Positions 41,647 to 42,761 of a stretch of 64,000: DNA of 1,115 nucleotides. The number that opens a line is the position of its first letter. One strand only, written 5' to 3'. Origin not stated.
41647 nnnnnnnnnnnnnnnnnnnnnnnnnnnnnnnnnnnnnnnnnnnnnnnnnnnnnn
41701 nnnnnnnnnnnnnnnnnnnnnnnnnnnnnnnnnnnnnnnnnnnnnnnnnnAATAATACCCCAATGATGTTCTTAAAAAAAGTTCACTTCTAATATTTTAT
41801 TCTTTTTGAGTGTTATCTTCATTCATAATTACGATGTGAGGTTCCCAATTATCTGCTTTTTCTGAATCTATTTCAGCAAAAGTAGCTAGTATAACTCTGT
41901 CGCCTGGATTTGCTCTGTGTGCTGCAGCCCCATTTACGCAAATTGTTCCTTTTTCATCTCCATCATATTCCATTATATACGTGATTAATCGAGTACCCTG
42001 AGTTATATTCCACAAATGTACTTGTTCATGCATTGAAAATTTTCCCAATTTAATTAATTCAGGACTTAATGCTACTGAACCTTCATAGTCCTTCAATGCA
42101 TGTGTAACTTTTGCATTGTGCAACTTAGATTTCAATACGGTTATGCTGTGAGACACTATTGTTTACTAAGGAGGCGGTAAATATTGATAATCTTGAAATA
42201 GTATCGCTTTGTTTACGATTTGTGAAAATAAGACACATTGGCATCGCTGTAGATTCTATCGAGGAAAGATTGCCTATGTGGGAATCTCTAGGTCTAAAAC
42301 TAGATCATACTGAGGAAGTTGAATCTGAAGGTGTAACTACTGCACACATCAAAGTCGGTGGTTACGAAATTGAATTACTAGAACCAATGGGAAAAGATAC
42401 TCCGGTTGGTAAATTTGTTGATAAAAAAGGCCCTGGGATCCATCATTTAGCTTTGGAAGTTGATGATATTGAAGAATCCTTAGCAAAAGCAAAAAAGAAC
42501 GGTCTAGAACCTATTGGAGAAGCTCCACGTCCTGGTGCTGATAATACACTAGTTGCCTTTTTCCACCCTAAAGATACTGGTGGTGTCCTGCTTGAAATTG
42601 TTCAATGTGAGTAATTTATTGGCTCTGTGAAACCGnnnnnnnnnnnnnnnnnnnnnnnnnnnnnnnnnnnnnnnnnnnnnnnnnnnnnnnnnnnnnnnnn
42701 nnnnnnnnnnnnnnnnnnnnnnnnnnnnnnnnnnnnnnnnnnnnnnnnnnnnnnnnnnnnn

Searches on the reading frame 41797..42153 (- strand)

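Call 80: search_protein_families(library=pfam, proteins=[window:41797-42153:-], max_evalue=0.0001)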
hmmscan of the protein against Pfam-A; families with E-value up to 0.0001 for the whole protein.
window:41797-42153:- (118 aa): 1 family
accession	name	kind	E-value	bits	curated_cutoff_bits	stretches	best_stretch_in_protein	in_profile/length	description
PF02261.22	Asp_decarbox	-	9.3e-35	119.4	25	1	4-115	3-113/115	Aspartate decarboxylase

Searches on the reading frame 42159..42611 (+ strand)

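Call 80: search_protein_families(library=pfam, proteins=[window:42159-42611:+], max_evalue=0.0001)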
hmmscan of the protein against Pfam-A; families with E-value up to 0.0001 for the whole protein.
window:42159-42611:+ (151 aa): 3 families
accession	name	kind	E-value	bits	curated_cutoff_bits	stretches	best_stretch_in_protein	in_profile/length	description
PF13669.12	Glyoxalase_4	-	3.2e-24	85.7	27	1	25-134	1-109/109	Glyoxalase/Bleomycin resistance protein/Dioxygenase superfamily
PF00903.31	Glyoxalase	-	2.4e-14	54.2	20.6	1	23-147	1-121/121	Glyoxalase/Bleomycin resistance protein/Dioxygenase superfamily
PF13468.12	Glyoxalase_3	-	2.5e-07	31.4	25.1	1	26-123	3-107/176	Glyoxalase-like domain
